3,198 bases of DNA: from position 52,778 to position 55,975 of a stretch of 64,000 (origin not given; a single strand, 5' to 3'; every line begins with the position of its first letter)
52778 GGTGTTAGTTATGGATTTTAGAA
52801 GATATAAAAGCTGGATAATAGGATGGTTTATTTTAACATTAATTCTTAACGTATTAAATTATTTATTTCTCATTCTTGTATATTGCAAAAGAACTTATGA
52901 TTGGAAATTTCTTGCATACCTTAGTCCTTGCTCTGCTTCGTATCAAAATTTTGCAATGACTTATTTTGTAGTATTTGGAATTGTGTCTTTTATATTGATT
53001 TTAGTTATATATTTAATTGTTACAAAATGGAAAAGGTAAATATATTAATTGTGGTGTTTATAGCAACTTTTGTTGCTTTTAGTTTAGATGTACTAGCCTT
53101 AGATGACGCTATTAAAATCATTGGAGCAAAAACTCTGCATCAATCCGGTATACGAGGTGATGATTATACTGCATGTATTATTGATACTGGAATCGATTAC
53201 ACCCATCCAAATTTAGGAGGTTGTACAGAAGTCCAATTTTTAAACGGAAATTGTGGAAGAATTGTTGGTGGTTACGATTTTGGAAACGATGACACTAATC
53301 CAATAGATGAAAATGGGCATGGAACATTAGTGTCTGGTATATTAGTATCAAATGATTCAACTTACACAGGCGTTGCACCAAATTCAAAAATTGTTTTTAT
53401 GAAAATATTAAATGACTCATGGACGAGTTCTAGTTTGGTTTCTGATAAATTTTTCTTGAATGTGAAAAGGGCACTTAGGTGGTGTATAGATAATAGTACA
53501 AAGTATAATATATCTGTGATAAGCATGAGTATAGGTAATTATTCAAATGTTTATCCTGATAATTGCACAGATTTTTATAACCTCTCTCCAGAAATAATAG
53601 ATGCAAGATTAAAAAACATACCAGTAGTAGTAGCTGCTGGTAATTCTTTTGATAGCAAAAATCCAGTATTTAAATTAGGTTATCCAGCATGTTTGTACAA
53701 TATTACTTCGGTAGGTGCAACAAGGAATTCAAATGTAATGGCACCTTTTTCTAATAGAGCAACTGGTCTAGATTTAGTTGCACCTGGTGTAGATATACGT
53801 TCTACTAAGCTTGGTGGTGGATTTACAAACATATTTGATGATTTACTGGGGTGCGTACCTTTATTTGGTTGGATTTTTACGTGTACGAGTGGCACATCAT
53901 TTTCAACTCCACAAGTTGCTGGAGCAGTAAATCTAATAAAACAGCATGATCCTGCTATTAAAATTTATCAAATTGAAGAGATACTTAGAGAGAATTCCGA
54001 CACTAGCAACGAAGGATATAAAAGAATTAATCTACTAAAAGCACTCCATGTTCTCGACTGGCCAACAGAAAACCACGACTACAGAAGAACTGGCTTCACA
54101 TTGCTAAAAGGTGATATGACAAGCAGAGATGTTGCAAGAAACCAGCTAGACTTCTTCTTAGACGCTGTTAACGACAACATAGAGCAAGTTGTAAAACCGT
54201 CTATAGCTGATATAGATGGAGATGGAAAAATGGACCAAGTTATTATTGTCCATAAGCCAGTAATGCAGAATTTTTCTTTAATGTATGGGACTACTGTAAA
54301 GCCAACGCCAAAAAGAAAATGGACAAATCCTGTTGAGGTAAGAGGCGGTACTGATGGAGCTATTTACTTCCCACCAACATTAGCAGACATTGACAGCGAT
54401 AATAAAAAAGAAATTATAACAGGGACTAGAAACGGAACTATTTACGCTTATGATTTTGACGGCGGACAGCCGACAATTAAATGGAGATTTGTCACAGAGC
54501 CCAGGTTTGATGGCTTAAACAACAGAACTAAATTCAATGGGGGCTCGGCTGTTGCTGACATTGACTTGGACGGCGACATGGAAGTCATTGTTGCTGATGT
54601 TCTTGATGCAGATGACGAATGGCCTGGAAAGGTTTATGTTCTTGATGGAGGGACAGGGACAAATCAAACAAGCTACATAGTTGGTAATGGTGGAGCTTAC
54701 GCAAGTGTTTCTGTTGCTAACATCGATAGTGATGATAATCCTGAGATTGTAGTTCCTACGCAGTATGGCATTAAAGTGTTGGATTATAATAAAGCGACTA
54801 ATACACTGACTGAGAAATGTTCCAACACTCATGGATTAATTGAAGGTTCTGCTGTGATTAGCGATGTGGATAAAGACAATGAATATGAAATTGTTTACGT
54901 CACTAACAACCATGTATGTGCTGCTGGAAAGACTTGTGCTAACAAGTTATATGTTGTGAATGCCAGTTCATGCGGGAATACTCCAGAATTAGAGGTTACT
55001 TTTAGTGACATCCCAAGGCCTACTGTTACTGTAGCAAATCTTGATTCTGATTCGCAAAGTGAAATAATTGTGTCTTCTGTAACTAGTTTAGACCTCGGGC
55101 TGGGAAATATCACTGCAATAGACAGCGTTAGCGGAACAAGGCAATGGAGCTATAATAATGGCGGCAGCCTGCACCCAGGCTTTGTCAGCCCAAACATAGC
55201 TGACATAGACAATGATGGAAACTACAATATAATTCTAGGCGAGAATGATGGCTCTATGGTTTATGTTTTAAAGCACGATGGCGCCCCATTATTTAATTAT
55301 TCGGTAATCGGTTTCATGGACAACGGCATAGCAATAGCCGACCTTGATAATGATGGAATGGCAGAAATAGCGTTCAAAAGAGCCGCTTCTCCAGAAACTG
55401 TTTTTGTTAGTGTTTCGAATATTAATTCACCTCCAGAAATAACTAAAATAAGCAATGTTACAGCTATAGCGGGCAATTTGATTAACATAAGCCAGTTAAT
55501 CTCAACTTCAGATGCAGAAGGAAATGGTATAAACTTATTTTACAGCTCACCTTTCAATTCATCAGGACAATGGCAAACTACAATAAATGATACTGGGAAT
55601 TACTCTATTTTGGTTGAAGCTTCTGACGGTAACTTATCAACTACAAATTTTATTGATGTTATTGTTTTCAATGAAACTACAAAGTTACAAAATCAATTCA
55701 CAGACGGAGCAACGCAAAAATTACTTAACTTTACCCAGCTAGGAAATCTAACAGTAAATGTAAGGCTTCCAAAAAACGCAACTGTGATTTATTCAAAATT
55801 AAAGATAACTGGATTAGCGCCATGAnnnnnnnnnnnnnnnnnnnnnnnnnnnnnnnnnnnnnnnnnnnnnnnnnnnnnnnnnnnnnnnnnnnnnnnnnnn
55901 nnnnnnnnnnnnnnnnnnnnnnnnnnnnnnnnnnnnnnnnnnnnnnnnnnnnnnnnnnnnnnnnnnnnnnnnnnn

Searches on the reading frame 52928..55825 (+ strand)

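Call 11: search_protein_families(library=pfam, proteins=[window:52928-55825:+], max_evalue=0.001)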
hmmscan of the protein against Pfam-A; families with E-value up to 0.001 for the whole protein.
window:52928-55825:+ (965 aa): 5 families
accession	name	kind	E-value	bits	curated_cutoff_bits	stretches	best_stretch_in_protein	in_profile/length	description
PF00082.27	Peptidase_S8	-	8.1e-37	127.5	21.8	1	79-360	3-276/288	Subtilase family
PF13517.12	FG-GAP_3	-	1.3e-17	64.6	26.9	1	487-555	1-61/61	FG-GAP-like repeat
PF25292.1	Beta-prop_CGLA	-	2.8e-07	30.8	26.8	0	485-522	36-70/316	Lambda-carrageenase beta-propeller domain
PF23743.1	Beta-prop_BBS7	-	4.5e-06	26.6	27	0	688-792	162-262/299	BBS7 beta-propeller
PF01839.29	FG-GAP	-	5.5e-06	26.6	22.1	0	425-439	6-19/37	FG-GAP repeat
